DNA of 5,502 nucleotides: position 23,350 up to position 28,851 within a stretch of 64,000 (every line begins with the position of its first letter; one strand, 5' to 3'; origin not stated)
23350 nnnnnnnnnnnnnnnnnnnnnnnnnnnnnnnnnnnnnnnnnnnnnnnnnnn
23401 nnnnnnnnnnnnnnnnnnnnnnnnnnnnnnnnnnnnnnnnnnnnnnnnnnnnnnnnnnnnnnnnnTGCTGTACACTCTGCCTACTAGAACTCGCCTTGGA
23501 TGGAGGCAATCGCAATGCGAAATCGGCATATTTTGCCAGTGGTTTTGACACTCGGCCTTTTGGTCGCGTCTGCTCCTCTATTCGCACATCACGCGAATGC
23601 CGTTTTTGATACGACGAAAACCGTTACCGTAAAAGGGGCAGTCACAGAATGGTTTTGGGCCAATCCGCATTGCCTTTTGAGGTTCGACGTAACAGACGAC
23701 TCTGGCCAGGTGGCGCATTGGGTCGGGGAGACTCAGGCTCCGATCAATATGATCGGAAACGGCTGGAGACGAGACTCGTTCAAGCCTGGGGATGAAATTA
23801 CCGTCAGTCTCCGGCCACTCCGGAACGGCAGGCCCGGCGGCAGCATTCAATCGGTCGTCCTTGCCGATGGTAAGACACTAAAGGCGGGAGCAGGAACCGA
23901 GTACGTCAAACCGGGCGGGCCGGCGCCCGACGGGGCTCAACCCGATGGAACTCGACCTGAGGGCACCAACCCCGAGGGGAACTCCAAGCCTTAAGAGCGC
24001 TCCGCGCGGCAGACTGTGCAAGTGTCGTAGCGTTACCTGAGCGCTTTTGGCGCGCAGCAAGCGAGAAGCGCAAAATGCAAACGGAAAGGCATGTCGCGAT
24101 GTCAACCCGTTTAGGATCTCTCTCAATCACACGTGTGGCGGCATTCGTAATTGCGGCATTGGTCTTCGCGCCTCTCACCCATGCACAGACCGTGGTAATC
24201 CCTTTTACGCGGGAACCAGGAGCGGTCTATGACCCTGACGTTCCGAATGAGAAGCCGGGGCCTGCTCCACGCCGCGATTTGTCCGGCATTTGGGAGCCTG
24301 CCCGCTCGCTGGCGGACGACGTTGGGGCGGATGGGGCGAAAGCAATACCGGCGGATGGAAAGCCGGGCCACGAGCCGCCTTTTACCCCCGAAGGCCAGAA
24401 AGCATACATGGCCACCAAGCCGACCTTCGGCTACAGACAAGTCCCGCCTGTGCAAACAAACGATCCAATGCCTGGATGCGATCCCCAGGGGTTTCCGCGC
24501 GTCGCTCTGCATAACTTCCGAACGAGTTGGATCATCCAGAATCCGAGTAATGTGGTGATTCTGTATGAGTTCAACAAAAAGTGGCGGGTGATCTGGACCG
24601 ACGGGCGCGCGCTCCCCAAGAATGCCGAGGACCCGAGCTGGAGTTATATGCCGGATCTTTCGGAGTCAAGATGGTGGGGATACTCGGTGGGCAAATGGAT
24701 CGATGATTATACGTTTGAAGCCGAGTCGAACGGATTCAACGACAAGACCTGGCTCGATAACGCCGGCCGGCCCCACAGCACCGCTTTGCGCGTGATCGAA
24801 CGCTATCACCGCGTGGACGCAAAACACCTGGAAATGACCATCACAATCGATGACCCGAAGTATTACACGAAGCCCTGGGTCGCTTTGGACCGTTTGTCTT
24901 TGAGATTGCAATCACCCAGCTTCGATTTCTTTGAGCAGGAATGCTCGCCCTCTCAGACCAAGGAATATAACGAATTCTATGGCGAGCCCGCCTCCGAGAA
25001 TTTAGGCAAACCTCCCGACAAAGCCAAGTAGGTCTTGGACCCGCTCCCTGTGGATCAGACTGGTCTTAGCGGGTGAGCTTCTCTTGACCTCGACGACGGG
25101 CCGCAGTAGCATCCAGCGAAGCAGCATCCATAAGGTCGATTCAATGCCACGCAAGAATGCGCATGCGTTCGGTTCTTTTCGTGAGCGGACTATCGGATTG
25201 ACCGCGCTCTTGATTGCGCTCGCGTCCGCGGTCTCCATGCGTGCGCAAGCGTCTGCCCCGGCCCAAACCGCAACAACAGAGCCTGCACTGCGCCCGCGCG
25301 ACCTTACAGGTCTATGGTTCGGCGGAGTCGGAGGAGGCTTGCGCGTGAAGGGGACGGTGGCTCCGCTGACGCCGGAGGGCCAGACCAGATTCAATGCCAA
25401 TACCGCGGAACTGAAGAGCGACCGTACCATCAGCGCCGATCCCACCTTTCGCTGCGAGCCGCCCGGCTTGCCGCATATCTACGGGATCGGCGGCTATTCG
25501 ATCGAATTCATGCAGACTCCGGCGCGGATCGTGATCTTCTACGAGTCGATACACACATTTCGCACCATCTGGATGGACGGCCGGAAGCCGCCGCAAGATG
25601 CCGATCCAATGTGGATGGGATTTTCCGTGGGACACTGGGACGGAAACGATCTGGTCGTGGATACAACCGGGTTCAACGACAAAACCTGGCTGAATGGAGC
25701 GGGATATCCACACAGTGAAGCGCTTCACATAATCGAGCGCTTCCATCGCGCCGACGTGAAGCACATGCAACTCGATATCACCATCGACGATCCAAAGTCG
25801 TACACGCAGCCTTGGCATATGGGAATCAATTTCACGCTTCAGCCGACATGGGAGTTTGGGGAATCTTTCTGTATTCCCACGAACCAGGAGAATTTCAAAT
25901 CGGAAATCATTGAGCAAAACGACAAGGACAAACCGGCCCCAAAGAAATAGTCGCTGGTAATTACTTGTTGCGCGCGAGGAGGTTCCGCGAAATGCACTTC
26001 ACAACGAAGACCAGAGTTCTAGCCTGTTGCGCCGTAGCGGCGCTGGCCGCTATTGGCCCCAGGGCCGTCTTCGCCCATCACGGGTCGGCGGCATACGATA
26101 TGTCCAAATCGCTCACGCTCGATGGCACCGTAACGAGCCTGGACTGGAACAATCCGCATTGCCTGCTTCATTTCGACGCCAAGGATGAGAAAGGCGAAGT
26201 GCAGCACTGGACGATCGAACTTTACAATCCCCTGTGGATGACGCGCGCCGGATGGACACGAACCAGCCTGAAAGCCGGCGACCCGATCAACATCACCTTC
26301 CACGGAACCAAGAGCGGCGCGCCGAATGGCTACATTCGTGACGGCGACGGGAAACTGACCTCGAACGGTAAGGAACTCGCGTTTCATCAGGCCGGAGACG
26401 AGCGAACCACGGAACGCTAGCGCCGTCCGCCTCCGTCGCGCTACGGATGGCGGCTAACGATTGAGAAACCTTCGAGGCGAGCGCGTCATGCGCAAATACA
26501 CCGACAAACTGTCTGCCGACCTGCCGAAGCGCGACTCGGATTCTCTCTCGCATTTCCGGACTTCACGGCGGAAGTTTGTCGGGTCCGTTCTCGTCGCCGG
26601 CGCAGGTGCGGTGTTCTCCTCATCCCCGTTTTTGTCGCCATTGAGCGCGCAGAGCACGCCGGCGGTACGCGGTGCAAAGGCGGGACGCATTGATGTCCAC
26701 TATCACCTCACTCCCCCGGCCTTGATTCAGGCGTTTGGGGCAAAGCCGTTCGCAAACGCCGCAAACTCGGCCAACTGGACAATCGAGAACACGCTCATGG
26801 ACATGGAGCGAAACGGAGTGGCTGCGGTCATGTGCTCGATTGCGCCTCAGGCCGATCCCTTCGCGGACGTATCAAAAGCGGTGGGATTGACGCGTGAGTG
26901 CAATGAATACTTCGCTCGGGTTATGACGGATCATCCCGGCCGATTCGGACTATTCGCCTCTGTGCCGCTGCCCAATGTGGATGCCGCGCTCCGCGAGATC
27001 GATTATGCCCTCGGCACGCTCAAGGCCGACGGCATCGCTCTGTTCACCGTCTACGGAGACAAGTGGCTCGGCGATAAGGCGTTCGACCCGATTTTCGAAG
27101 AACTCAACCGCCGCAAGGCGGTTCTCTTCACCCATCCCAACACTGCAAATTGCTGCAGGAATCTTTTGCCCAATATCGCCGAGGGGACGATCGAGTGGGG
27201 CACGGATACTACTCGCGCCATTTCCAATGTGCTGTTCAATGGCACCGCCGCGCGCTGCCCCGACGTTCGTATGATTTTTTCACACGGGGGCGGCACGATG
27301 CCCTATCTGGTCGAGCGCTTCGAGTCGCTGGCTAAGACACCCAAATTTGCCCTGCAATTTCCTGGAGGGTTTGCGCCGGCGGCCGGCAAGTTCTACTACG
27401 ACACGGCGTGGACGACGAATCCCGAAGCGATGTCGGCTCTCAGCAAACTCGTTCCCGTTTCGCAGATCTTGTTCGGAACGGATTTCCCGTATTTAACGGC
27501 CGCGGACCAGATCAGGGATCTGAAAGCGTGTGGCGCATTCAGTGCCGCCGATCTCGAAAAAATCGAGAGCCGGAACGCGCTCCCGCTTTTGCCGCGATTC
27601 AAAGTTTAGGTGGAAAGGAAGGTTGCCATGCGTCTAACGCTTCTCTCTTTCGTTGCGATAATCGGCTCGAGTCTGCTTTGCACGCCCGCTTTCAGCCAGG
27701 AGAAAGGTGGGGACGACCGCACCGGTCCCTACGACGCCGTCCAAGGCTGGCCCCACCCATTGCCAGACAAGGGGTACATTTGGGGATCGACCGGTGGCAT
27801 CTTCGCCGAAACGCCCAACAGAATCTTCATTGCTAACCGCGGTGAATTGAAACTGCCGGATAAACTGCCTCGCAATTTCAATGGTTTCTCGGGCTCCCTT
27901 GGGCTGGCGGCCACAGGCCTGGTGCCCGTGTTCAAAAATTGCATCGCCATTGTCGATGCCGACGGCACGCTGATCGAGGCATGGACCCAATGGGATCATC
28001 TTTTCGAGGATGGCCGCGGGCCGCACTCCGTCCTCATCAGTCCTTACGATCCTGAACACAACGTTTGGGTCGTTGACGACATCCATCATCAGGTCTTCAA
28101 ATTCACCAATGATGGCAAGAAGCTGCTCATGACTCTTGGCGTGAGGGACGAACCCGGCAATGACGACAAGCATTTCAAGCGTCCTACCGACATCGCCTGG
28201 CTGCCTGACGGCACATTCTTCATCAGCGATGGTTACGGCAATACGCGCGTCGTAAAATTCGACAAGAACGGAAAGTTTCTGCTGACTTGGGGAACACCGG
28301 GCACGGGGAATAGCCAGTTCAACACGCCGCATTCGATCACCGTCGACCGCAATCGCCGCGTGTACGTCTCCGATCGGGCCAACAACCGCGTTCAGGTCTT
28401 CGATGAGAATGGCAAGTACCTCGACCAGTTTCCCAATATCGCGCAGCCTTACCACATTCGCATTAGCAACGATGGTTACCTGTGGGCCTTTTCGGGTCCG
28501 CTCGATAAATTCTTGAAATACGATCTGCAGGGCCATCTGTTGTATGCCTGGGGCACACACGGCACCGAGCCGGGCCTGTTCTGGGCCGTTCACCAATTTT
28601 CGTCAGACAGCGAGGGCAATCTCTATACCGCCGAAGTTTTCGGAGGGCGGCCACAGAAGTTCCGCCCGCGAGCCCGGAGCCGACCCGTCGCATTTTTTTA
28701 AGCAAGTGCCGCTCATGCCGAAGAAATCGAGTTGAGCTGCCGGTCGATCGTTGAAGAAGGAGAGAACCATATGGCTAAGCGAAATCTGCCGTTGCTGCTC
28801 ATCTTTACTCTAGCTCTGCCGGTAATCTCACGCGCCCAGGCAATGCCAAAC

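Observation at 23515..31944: Ten co-directional genes link the His-His/lipocalin-like modules to an extracytoplasmic flavinylation module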

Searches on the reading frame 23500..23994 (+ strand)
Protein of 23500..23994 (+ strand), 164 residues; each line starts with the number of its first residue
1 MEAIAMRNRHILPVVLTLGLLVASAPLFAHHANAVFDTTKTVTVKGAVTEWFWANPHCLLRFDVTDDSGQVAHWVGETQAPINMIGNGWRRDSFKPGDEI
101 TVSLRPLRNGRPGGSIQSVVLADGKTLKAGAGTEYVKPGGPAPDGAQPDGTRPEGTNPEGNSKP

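Call 3: search_protein_families(library=pfam, proteins=[window:23500-23994:+], max_evalue=0.01)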
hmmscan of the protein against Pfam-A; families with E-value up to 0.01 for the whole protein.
window:23500-23994:+ (164 aa): 1 family
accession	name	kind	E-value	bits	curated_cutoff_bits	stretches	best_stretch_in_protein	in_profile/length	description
PF19649.4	DUF6152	-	3.2e-27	94.9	27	1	21-114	3-96/98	Family of unknown function (DUF6152)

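Call 52: search_protein_families(library=ncbifam, proteins=[window:23500-23994:+], max_evalue=0.01)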
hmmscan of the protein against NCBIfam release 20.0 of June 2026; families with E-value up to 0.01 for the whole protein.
window:23500-23994:+ (164 aa): 0 families

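Call 58: search_solved_structures(query=window:23500-23994:+, max_evalue=10)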
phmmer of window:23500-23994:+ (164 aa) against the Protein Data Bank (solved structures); distinct sequences matched with E-value up to 10: 5.
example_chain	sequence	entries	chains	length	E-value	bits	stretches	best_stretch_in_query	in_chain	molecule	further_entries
9klu_A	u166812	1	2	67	0.4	13.7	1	120-157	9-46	Protein LG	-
4q76_A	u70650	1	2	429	1.3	12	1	57-104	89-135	Cysteine desulfurase 2, chloroplastic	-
4q75_A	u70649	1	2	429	1.3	12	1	57-104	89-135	Cysteine desulfurase 2, chloroplastic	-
2cye_A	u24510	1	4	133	1.3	12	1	96-143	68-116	Putative thioesterase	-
6km7_C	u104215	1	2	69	6.8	9.6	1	137-160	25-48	Retinoblastoma-binding protein 5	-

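Call 69: search_protein_families(library=pfam, proteins=[window:23500-23994:+], max_evalue=10)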
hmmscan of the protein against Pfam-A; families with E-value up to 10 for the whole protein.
window:23500-23994:+ (164 aa): 1 family
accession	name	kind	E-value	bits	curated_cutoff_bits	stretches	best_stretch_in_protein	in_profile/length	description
PF19649.4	DUF6152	-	3.2e-27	94.9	27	1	21-114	3-96/98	Family of unknown function (DUF6152)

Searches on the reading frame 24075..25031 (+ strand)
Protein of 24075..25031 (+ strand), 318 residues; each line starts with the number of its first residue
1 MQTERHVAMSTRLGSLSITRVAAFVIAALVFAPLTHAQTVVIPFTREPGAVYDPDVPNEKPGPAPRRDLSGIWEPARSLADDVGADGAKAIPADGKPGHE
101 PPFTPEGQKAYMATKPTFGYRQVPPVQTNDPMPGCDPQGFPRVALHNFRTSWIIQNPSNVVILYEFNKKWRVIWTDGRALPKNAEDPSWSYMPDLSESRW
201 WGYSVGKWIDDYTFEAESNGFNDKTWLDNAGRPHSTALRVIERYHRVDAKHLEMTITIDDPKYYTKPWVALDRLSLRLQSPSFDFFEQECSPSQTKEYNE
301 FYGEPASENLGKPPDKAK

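Call 3: search_protein_families(library=pfam, proteins=[window:24075-25031:+], max_evalue=0.01)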
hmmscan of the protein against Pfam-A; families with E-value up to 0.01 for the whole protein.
window:24075-25031:+ (318 aa): 0 families

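Call 52: search_protein_families(library=ncbifam, proteins=[window:24075-25031:+], max_evalue=0.01)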
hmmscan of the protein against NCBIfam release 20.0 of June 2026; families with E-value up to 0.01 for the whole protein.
window:24075-25031:+ (318 aa): 0 families

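Call 56: search_solved_structures(query=window:24075-25031:+, max_evalue=10)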
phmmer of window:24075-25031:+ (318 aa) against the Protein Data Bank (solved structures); distinct sequences matched with E-value up to 10: 0.
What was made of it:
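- They have no Pfam or NCBIfam support beyond domains of unknown function, and the two compared with PDB sequences (the first DUF6152 and the 318-aa protein) gave no significant match (calls 52, 56, 58, 69).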

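Call 69: search_protein_families(library=pfam, proteins=[window:24075-25031:+], max_evalue=10)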
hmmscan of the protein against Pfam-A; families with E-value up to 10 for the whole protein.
window:24075-25031:+ (318 aa): 0 families

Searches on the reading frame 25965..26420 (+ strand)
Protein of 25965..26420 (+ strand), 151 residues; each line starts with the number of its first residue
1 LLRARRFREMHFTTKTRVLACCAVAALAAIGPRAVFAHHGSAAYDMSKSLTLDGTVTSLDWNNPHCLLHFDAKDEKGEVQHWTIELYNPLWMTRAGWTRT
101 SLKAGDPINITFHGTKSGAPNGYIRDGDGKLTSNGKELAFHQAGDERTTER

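Call 3: search_protein_families(library=pfam, proteins=[window:25965-26420:+], max_evalue=0.01)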
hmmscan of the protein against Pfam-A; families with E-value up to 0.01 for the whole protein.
window:25965-26420:+ (151 aa): 1 family
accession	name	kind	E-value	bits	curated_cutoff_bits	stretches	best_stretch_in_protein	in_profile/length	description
PF19649.4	DUF6152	-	3.3e-27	94.9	27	1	33-122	7-96/98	Family of unknown function (DUF6152)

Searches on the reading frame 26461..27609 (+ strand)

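Call 3: search_protein_families(library=pfam, proteins=[window:26461-27609:+], max_evalue=0.01)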
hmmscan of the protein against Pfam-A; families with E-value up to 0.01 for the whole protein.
window:26461-27609:+ (382 aa): 1 family
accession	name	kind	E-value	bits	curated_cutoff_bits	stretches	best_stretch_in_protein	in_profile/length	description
PF04909.20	Amidohydro_2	-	1.4e-33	117.4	26.4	1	77-378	1-288/289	Amidohydrolase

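Call 52: search_protein_families(library=ncbifam, proteins=[window:26461-27609:+], max_evalue=0.01)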
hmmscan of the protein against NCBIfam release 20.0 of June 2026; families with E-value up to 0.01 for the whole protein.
window:26461-27609:+ (382 aa): 0 families

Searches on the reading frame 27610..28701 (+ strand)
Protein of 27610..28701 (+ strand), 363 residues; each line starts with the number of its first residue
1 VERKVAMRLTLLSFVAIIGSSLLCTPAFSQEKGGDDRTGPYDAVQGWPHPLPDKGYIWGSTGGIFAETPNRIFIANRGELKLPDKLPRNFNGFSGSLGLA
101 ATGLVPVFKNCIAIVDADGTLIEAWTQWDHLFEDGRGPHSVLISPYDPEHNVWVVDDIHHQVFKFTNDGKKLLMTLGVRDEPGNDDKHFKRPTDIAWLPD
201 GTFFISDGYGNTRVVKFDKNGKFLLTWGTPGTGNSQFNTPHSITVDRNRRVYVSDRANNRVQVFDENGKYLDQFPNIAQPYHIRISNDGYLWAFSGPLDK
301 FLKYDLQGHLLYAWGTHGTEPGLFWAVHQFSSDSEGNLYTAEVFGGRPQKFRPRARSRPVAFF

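Call 3: search_protein_families(library=pfam, proteins=[window:27610-28701:+], max_evalue=0.01)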
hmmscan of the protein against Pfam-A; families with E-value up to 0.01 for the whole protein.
window:27610-28701:+ (363 aa): 5 families
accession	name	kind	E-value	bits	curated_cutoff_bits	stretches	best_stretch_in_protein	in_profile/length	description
PF01436.27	NHL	-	1.7e-14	53.4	20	1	237-264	1-28/28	NHL repeat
PF17170.10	DUF5128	-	1.3e-09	38.1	22.9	2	185-281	39-135/321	6-bladed beta-propeller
PF13449.12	Phytase-like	-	3.3e-05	24.3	27.6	0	194-232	72-109/284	Esterase-like activity of phytase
PF08450.18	SGL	-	0.004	17.2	26.3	0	192-273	136-219/246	SMP-30/Gluconolactonase/LRE-like region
PF06739.17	SBBP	-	0.0066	16.8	20.5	0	239-253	14-28/38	Beta-propeller repeat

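Call 52: search_protein_families(library=ncbifam, proteins=[window:27610-28701:+], max_evalue=0.01)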
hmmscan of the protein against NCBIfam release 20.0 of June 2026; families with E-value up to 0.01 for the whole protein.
window:27610-28701:+ (363 aa): 4 families
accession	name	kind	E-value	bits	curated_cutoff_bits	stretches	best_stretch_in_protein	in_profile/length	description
NF035926.1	scyF_NHL_VPEP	equivalog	9.1e-32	110.6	350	2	107-278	121-287/376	scytonemin biosynthesis PEP-CTERM protein ScyF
NF047780.1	LIC12708_fam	subfamily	1.7e-06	27.2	150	1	209-275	153-221/391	LIC_12708 family protein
NF033206.1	ScyE_fam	subfamily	0.0016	18.1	80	0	192-293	208-317/333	ScyD/ScyE family protein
NF047494.1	Lepto_SBBP_lipo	equivalog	0.0043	15.8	400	0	212-264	162-214/466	SBBP repeat beta-propeller lipoprotein, LipL53 family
